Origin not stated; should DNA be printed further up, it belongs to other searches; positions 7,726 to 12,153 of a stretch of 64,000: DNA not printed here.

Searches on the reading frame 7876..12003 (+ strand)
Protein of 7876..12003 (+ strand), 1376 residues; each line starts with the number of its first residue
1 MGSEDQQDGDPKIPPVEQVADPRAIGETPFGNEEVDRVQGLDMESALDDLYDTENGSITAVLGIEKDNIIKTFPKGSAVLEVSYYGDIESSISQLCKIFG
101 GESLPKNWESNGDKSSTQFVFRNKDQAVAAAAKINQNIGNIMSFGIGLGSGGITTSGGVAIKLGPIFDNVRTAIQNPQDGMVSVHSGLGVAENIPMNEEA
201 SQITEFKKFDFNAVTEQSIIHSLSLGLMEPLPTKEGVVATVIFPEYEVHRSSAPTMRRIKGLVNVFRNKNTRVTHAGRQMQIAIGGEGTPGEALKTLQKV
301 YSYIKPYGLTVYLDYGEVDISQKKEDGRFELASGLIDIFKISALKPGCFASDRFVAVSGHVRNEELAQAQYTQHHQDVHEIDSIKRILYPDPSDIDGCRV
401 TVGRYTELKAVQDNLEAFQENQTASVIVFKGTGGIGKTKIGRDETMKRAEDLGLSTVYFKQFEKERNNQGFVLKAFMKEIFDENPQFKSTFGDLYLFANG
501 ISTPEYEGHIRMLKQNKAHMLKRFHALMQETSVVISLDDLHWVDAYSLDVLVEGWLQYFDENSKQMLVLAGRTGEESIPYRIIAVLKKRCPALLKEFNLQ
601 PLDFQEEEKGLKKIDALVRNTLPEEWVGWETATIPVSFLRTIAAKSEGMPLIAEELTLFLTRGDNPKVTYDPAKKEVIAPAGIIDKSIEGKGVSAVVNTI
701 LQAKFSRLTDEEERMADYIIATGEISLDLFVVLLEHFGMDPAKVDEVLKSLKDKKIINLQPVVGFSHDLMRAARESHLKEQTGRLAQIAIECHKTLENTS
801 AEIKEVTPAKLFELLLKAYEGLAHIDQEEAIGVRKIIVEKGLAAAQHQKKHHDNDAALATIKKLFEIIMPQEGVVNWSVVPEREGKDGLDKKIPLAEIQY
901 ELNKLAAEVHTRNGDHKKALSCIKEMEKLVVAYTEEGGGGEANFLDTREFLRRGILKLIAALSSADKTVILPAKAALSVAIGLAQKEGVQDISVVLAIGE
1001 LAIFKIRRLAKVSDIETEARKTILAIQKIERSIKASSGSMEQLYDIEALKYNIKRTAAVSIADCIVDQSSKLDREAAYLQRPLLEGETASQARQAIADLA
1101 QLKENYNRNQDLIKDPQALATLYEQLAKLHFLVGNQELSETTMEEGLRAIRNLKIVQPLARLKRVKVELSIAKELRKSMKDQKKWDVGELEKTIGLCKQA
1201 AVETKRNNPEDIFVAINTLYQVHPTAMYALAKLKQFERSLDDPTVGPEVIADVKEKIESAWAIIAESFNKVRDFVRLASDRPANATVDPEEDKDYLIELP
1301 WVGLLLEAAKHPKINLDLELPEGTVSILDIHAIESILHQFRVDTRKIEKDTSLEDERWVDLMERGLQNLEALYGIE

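Call 7: search_protein_families(library=pfam, proteins=[window:7876-12003:+], max_evalue=0.01)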
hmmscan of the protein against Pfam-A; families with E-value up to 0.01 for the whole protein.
window:7876-12003:+ (1376 aa): 2 families
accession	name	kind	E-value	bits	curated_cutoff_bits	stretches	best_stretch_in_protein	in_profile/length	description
PF13191.12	AAA_16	-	1.3e-05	26.3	32.6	1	402-551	3-152/167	AAA ATPase domain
PF13401.12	AAA_22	-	0.0063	17.3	27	0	422-572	3-123/130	AAA domain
